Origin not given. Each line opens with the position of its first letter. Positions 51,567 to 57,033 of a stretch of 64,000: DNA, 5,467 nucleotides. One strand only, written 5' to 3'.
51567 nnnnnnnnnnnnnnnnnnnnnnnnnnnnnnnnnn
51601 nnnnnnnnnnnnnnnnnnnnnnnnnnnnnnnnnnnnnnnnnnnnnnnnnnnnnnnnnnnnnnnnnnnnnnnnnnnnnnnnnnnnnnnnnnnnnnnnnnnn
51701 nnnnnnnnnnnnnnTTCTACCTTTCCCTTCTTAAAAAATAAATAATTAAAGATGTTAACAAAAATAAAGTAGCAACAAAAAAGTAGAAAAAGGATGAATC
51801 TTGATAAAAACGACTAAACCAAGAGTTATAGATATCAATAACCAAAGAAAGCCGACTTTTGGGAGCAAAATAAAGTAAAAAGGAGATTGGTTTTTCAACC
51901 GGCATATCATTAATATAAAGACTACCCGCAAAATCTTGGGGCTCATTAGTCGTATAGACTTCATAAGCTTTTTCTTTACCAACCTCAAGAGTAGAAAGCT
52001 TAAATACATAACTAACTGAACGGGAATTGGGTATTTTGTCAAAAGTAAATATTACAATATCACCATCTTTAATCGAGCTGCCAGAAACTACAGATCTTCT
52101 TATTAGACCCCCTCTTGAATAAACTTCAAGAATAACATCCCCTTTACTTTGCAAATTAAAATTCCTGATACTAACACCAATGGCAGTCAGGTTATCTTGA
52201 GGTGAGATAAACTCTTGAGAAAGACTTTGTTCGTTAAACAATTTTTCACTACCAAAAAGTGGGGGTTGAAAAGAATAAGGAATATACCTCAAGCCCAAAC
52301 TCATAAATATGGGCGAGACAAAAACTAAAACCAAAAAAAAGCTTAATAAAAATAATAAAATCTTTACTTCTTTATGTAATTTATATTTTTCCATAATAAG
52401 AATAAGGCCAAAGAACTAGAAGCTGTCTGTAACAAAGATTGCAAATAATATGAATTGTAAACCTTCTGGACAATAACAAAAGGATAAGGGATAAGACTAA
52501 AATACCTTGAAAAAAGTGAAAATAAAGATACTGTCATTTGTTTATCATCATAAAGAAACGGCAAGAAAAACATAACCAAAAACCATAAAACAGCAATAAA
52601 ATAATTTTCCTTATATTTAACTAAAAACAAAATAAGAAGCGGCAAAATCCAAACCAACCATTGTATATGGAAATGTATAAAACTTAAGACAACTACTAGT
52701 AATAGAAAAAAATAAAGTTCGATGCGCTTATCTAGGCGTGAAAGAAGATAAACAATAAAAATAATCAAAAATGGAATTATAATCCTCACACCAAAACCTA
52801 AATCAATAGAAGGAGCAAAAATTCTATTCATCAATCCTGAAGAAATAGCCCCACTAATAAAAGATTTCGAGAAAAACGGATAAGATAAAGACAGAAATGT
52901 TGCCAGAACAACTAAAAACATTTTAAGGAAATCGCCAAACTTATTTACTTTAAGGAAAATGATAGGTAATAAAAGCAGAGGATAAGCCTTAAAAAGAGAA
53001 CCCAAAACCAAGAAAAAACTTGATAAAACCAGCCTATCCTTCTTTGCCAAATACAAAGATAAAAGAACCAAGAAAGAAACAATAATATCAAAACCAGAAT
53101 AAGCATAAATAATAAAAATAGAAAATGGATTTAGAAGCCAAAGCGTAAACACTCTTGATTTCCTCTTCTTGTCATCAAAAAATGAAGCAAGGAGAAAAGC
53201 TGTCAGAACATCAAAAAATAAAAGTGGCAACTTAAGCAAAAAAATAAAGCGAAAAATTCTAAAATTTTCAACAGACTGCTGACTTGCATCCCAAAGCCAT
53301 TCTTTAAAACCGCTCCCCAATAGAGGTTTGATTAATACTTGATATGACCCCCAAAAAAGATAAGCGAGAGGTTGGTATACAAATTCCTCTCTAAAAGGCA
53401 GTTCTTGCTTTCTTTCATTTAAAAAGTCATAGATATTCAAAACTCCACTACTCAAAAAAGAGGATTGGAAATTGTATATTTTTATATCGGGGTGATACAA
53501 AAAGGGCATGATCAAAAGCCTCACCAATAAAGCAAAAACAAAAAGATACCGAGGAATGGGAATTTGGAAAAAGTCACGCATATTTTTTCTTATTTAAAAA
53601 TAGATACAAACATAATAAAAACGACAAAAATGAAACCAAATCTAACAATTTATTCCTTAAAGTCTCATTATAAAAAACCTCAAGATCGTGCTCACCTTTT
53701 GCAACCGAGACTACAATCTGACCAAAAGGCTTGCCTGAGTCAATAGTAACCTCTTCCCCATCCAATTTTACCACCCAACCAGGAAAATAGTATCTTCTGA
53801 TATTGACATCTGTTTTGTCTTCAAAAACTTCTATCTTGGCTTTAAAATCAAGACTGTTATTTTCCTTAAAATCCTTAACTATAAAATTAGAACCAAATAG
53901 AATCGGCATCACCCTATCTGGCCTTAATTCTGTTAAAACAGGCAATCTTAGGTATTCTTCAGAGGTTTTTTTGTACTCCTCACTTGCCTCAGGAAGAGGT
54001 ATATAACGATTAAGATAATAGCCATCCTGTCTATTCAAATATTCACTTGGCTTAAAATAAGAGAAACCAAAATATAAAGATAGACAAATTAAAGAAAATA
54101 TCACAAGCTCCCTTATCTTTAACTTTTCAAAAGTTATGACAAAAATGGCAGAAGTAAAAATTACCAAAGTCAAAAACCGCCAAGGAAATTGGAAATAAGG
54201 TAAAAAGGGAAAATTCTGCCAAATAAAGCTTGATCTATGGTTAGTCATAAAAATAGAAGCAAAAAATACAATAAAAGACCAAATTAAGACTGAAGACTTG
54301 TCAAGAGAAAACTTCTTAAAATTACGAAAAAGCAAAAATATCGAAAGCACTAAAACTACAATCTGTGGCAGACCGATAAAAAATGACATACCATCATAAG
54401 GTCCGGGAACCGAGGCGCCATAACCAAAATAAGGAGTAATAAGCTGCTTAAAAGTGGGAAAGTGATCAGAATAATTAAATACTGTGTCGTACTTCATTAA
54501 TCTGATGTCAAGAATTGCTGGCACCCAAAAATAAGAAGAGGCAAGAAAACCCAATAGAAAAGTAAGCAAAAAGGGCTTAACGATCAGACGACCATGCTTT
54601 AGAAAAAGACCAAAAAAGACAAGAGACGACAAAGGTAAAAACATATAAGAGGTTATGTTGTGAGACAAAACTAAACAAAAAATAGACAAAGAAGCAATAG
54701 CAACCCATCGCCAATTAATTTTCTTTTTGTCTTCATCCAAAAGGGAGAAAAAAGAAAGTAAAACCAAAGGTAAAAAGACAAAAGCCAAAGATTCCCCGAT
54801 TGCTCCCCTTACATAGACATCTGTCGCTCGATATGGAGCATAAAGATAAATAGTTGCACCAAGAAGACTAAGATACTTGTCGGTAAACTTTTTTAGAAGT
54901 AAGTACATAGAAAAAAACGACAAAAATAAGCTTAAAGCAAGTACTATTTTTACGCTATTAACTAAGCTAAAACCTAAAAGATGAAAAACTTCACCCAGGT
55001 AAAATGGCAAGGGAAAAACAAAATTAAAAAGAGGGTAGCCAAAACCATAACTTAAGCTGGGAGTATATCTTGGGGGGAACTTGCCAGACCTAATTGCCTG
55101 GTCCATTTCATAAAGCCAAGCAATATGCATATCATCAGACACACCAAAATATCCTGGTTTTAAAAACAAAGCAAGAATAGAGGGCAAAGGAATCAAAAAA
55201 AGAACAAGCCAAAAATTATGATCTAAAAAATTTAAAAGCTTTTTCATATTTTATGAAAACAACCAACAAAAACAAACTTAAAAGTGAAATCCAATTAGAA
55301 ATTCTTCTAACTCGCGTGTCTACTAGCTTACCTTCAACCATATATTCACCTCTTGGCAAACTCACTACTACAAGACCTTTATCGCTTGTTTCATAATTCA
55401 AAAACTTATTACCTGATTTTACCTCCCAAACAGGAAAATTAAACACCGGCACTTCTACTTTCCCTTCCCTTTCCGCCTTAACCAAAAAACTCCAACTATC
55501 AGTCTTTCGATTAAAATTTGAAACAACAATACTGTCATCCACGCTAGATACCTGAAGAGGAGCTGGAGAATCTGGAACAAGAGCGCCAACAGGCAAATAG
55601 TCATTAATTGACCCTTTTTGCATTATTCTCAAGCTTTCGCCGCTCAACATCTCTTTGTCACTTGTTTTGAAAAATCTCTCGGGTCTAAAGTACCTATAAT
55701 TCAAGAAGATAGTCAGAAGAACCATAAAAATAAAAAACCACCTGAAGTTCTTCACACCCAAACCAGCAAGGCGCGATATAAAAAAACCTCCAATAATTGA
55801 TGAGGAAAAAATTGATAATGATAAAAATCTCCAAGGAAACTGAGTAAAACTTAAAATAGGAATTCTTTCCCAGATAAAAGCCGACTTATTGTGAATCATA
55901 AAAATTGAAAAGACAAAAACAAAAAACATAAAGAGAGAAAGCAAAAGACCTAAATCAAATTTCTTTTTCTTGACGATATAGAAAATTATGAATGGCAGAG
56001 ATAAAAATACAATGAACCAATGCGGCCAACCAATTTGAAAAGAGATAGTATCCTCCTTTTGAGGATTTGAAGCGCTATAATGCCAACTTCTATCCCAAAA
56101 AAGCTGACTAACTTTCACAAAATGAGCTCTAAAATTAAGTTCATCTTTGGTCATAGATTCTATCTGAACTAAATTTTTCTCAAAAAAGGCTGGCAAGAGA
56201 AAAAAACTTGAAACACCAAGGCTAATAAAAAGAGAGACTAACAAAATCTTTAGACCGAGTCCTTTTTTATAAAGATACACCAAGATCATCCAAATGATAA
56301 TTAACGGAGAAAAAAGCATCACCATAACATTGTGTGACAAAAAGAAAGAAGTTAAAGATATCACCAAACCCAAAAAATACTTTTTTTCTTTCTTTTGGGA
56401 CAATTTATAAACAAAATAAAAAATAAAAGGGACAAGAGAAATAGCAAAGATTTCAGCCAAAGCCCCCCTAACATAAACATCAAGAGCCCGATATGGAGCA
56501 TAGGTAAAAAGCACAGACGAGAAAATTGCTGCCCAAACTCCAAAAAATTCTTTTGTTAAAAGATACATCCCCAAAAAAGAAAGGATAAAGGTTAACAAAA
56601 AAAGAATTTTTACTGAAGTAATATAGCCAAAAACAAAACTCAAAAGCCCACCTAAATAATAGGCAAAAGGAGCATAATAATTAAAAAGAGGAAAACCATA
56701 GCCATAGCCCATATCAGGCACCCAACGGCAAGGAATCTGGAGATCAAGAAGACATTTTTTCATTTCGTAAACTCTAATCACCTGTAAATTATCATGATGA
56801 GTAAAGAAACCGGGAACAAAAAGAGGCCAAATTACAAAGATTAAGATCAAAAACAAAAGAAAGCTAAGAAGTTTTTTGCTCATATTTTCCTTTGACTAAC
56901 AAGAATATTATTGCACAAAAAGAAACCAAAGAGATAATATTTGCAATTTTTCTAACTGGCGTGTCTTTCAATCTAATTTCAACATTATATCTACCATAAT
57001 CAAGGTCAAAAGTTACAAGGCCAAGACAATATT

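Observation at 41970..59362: Second expanded membrane-protein family (GYGYP-LFN-YY-P-F-YYLGE / QFPWRF motifs), including a GT2-GT-C fusion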

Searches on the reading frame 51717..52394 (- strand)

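Call 9: search_protein_families(library=pfam, proteins=[window:51717-52394:-], max_evalue=0.01)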
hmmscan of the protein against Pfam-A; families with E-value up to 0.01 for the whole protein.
window:51717-52394:- (225 aa): 0 families

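Call 11: search_protein_families(library=ncbifam, proteins=[window:51717-52394:-], max_evalue=0.01)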
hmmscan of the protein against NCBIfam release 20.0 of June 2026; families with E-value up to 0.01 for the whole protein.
window:51717-52394:- (225 aa): 0 families

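Call 80: search_protein_families(library=pfam, proteins=[window:51717-52394:-], max_evalue=5)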
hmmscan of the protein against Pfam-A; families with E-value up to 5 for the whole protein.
window:51717-52394:- (225 aa): 1 family
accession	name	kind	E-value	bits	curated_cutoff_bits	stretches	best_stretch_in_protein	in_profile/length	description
PF24096.1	DUF7379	-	0.21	11.9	33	1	64-106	49-91/191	Domain of unknown function (DUF7379)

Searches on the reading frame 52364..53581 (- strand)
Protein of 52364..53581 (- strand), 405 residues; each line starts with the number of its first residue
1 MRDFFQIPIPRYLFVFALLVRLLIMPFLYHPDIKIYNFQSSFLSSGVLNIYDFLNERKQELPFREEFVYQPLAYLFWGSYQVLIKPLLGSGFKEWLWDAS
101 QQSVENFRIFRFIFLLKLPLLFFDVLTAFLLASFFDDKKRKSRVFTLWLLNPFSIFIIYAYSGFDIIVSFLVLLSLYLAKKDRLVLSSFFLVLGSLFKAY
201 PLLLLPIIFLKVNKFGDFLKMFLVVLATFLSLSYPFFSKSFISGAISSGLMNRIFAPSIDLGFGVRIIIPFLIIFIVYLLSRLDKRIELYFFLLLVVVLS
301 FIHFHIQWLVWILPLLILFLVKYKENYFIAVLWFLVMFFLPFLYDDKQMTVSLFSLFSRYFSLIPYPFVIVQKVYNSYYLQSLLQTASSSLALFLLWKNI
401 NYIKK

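Call 9: search_protein_families(library=pfam, proteins=[window:52364-53581:-], max_evalue=0.01)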
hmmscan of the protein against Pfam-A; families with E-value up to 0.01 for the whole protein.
window:52364-53581:- (405 aa): 1 family
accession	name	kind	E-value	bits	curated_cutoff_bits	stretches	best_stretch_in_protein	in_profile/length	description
PF09594.16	GT87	-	0.0013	19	25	1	154-231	66-142/237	Glycosyltransferase family 87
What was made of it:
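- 52364..53581 (-): Weak GT87-like membrane protein (405 aa) that conservedly follows the trio. PF09594 E 1.3e-3, below cutoff (call 9).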

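Call 11: search_protein_families(library=ncbifam, proteins=[window:52364-53581:-], max_evalue=0.01)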
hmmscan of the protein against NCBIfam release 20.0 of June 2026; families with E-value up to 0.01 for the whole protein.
window:52364-53581:- (405 aa): 0 families

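Call 80: search_protein_families(library=pfam, proteins=[window:52364-53581:-], max_evalue=5)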
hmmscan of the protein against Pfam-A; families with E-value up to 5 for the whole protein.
window:52364-53581:- (405 aa): 1 family
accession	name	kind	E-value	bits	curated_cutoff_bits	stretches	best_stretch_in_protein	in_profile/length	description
PF09594.16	GT87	-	0.0013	19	25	1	154-231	66-142/237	Glycosyltransferase family 87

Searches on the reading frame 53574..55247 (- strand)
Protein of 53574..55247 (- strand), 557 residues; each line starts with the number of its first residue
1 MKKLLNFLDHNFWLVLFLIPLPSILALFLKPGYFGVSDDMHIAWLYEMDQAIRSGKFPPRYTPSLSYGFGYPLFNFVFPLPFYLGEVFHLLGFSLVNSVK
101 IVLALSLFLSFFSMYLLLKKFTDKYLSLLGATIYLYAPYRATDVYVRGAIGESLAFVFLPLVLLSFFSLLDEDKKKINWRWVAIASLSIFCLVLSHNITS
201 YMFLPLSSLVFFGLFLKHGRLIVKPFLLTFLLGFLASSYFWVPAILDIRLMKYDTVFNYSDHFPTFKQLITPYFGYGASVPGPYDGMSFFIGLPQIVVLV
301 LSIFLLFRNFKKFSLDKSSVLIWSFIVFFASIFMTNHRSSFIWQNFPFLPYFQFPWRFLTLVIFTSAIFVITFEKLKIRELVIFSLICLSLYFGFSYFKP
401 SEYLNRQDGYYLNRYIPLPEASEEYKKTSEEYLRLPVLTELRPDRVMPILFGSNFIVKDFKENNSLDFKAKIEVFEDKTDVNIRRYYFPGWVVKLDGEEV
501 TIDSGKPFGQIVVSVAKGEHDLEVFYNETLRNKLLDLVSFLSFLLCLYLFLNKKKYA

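Call 8: search_protein_families(library=pfam, proteins=[window:53574-55247:-], max_evalue=0.01)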
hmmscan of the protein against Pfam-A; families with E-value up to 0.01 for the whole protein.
window:53574-55247:- (557 aa): 1 family
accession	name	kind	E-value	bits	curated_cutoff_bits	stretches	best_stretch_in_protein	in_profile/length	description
PF10131.15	PTPS_related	-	4.1e-07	29.3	26.4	1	75-395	2-307/621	6-pyruvoyl-tetrahydropterin synthase related domain; membrane protein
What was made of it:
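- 53574..55247 (-): M3, standalone paralog, 557 aa; overlaps M2 by 32 nt. PF10131 E 4.1e-7, 29.3 bits against a cutoff of 26.4 (call 8).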

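Call 11: search_protein_families(library=ncbifam, proteins=[window:53574-55247:-], max_evalue=0.01)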
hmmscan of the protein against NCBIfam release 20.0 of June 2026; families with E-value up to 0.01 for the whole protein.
window:53574-55247:- (557 aa): 0 families

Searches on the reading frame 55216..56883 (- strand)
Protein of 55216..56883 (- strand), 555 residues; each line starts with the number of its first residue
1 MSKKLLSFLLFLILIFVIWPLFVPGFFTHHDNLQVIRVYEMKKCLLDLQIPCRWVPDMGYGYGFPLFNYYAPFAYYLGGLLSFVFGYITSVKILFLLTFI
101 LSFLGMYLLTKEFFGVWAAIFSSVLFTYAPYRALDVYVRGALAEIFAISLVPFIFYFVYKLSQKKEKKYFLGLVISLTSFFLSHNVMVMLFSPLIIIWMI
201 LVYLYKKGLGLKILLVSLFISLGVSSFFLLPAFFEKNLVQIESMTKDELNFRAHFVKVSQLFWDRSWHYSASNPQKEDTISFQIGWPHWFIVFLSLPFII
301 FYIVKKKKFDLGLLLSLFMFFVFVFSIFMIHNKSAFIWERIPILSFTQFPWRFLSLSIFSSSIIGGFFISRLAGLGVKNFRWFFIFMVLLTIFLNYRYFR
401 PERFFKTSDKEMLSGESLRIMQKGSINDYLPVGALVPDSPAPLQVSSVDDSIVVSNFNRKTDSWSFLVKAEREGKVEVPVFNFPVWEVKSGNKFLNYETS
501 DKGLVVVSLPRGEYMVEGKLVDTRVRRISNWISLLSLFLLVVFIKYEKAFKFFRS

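Call 8: search_protein_families(library=pfam, proteins=[window:55216-56883:-], max_evalue=0.01)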
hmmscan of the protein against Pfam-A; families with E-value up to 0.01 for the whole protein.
window:55216-56883:- (555 aa): 2 families
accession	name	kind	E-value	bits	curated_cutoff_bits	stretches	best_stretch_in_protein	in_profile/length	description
PF10131.15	PTPS_related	-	3.9e-13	49.2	26.4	1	67-371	1-282/621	6-pyruvoyl-tetrahydropterin synthase related domain; membrane protein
PF13231.12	PMT_2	-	0.00024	21.8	26.1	1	72-219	4-148/160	Dolichyl-phosphate-mannose-protein mannosyltransferase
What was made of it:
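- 55216..56883 (-): M2, standalone paralog, 555 aa; overlaps M1 by 20 nt. PF10131 E 3.9e-13 (call 8).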

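Call 11: search_protein_families(library=ncbifam, proteins=[window:55216-56883:-], max_evalue=0.01)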
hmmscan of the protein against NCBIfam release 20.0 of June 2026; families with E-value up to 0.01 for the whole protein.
window:55216-56883:- (555 aa): 0 families

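Call 13: search_solved_structures(query=window:55216-56883:-, max_evalue=10)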
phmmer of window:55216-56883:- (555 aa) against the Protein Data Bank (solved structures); distinct sequences matched with E-value up to 10: 0.

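Call 46: predict_structure(alignment_id=A2)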
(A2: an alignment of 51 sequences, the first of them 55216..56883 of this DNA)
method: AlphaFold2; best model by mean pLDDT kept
length: 555 residues; sequences in the alignment: 51
mean_pLDDT: 84.2   pTM: 0.89
mean pLDDT of the five models: 84.2, 82.7, 82.6, 80.2, 79.4
residues with pLDDT >= 90: 232; 70-90: 246; 50-70: 66; < 50: 11
segments of 3 or more residues with pLDDT < 50: 269-277
pLDDT, mean of each block of 10 residues (from residue 1): 80 78 56 82 89 78 66 90 92 88 96 94 83 57 89 97 94 97 91 96 83 94 94 83 68 83 63 49 79 89 88 94 95 93 86 91 94 84 86 70 62 77 67 78 85 88 89 90 84 87 87 92 92 97 93 86
secondary structure, 60 per line:
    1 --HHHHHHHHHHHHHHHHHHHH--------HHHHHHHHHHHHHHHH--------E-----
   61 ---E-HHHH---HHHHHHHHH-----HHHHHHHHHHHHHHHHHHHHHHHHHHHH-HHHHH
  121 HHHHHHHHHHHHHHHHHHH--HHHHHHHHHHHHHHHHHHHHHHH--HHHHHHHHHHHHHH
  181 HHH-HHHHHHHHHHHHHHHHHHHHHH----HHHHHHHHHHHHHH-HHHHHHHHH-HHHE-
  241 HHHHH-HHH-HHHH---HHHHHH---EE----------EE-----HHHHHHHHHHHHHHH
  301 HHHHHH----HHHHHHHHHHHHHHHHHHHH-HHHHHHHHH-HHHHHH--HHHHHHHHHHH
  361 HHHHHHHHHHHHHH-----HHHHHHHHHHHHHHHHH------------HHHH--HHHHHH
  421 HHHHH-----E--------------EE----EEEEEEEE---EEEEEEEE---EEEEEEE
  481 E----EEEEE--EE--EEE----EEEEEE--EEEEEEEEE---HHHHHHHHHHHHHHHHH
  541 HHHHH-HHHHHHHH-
elements in order: H3-22 H31-46 H66-69 H73-81 H87-114 H116-139 H142-164 H167-183 H185-206 H211-224 H226-234 H241-245 H251-254 H258-263 H286-306 H311-330 H332-340 H342-347 H350-374 H380-396 H409-412 H415-425 E452-459 E463-470 E474-481 E486-490 E497-499 E504-509 E512-520 H524-545 H547-554
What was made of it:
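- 55216..56883 (-): AF2 pLDDT 84.2, pTM 0.89 (call 46).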

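Call 49: fold_search(model_id=the predicted structure, library=pdb)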
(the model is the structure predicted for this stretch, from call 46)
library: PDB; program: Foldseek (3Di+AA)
matches with E <= 10: 343; with E <= 0.001: 1
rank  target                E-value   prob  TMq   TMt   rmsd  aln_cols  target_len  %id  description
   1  8pn9_A                9.2e-04  1.00  0.39  0.34  14.7       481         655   15  Structure of human oligosaccharyltransferase OST-A complex bound to NGI-1 (released 2024-05-08)
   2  6ftg_5                1.8e-03  1.00  0.36  0.32  18.7       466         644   14  Subtomogram average of OST-containing ribosome-translocon complexes from canine rough microsomal membranes (released 2018-03-21)
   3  8b6l_I                2.6e-03  1.00  0.38  0.32  18.7       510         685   14  Subtomogram average of the human Sec61-TRAP-OSTA-translocon (released 2022-12-07)
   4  3wak                  2.9e-03  1.00  0.36  0.25  14.1       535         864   12  Crystal structure of the Archaeoglobus fulgidus oligosaccharyltransferase (O29867_ARCFU) in the apo form (released 2013-10-30)
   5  7e9s_A                2.9e-03  1.00  0.36  0.25  11.2       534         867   13  Archaeal oligosaccharyltransferase AglB from Archaeoglobus fulgidus in complex with an inhibitory peptide and a dolich (released 2021-09-08)
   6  5ezm                  3.1e-03  1.00  0.27  0.27  22.1       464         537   11  Crystal Structure of ArnT from Cupriavidus metallidurans in the apo state (released 2016-02-17)
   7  6s7o_A                3.9e-03  1.00  0.39  0.34  12.9       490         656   14  Cryo-EM structure of human oligosaccharyltransferase complex OST-A (released 2019-12-18)
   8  9n9j_I                4.2e-03  1.00  0.41  0.34  14.3       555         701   13  Structure of a GRP94 folding intermediate engaged with a CCDC134- and FKBP11-bound secretory translocon (released 2025-11-19)
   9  6s7t_A                4.8e-03  1.00  0.38  0.31  14.8       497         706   12  Cryo-EM structure of human oligosaccharyltransferase complex OST-B (released 2019-12-18)
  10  8agb_A                5.4e-03  1.00  0.35  0.31  14.7       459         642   13  Structure of yeast oligosaccharylransferase complex with lipid-linked oligosaccharide bound (released 2022-12-07)
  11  7oci_F                5.7e-03  1.00  0.41  0.36  12.2       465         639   14  Cryo-EM structure of yeast Ost6p containing oligosaccharyltransferase complex (released 2022-02-16)
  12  5gmy_A                5.7e-03  1.00  0.38  0.27  13.5       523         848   13  Crystal structure of the Archaeoglobus fulgidus oligosaccharyltransferase (O29867_ARCFU) tethered with an acceptor pep (released 2017-02-01)
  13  9s6t_A                7.0e-03  1.00  0.39  0.44  15.8       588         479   12  Ternary cryo-EM structure of chicken ALG12 with Dol25-PP-GlcNAc2Man7, Dol25-P-Man, and Fab (released 2026-03-18)
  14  9i5k_A                7.3e-03  1.00  0.42  0.46  10.2       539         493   12  Structure of the Chaetomium thermophilum Pmt4 homodimer (C2 symmetry) (released 2025-12-24)
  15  7bve_A                2.0e-02  0.47  0.20  0.13  21.1       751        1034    9  Cryo-EM structure of Mycobacterium smegmatis arabinosyltransferase EmbC2-AcpM2 in complex with ethambutol (released 2020-04-29)
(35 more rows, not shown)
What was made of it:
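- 55216..56883 (-): Leading Foldseek hits are almost all GT-C enzymes (call 49).
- On GT-C fold superfamily: Scores are moderate: best E 9e-4, TM 0.35-0.46 (call 49).
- Closest known: PMT_2 / ArnT / PMT-type GT-C enzymes. Same: Same fold class: ArnT and Pmt4 are among the Foldseek hits (call 49).
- The best Foldseek hits are STT3 and AglB (call 49). A few MFS transporters appear low in the Foldseek list with probability <=0.2 (call 49). All high-probability structural hits are GT-C enzymes (call 49).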

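Call 58: search_solved_structures(query=A2, max_evalue=10, show_alignments=3)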
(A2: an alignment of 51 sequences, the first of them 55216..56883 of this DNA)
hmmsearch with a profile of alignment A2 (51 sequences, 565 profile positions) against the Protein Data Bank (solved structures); distinct sequences matched with E-value up to 10: 0.
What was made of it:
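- Tried and rejected: Sequence searches of the membrane domain against PDB chains found nothing, either as a single sequence or as a 51-sequence profile at E<=10 (calls 13, 58).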

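Call 62: search_protein_families(library=pfam, alignment_id=A2, max_evalue=0.1)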
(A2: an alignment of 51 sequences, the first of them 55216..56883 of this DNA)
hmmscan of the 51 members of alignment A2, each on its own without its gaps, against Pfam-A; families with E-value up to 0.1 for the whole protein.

A. member 1, window:55216-56883:- (555 aa): 3 families
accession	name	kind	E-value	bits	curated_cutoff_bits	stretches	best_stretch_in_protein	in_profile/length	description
PF10131.15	PTPS_related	-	3.9e-13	49.2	26.4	1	67-371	1-282/621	6-pyruvoyl-tetrahydropterin synthase related domain; membrane protein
PF13231.12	PMT_2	-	0.00024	21.8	26.1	1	72-219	4-148/160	Dolichyl-phosphate-mannose-protein mannosyltransferase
PF13584.12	BatD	-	0.025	15.6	24.1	1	442-487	32-79/92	BatD DUF11 like domain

B. families by the number of members that match (of 51 scanned): 9 families
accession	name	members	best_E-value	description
PF10131.15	PTPS_related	50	3.9e-13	6-pyruvoyl-tetrahydropterin synthase related domain; membrane protein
PF13231.12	PMT_2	29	7.6e-07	Dolichyl-phosphate-mannose-protein mannosyltransferase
PF09586.16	YfhO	15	1.8e-11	Bacterial membrane protein YfhO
PF13273.12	DUF4064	1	0.00042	Protein of unknown function (DUF4064)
PF20176.3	DUF6541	1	0.0035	Family of unknown function (DUF6541)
PF07332.16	Phage_holin_3_6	1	0.0086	Putative Actinobacterial Holin-X, holin superfamily III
PF13584.12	BatD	1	0.025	BatD DUF11 like domain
PF20485.3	DUF6724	1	0.036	Family of unknown function (DUF6724)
PF00746.26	Gram_pos_anchor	1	0.086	LPXTG cell wall anchor motif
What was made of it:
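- On YfhO family (PF09586): 15 of 51 homologs do at E<=0.1 (call 62).
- On Oligosaccharyltransferases (STT3/PglB/AglB): No STT3 hit in 51 members at E<=0.1 (call 62).
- Closest known: YfhO family GT-C glycosyltransferases. Same: 15 of 51 close homologs cross-hit the YfhO model, best E 1.8e-11 (call 62).
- Closest known: Pfam PF10131 PTPS_related. Same: 50 of 51 homologs match (call 62).
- Closest known: PMT_2 / ArnT / PMT-type GT-C enzymes. Same: There are weak PMT_2 cross-hits (calls 8, 62).
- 50 of 51 homologs hit PF10131, 29 hit PMT_2 and 15 hit YfhO (call 62). There is no Pfam STT3 hit at E<=0.1 in any of 51 members (call 62), and no WWDYG motif. The nearest sequence families are YfhO and PMT_2, which are monosaccharide transferases (call 62). 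The Pfam hits are all to GT-C clan families (calls 8, 62).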

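Call 75: search_protein_representatives(alignment_id=A2)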
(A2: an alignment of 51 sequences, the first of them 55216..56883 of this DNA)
Query: 51 sequences, 565 profile positions. Proteins with E-value up to 0.001 (for the whole library): 17597; up to 1e-10: 13033; up to 1e-30: 5905. The best 150 are listed.
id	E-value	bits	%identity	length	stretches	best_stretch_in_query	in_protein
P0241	2.2e-269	911.4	-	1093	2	11-562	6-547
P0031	2.7e-259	878.1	-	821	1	12-562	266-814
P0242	1.2e-225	767.0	-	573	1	2-560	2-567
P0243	1.6e-201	687.3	-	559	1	10-561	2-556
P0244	2.1e-194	663.8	-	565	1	8-557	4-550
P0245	8.2e-189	645.4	-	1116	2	5-555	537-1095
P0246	9.1e-180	615.5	-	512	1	55-563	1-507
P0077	2.1e-176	604.4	-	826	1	12-554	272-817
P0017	4.2e-176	603.4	-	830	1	10-563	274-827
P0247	5.0e-176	603.2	-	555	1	12-557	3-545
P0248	5.1e-175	599.8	-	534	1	37-563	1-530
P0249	2.8e-171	587.5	-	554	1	9-562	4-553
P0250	7.2e-168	576.2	-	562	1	9-559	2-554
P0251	5.4e-167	573.3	-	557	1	5-562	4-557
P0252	1.8e-166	571.6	-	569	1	2-563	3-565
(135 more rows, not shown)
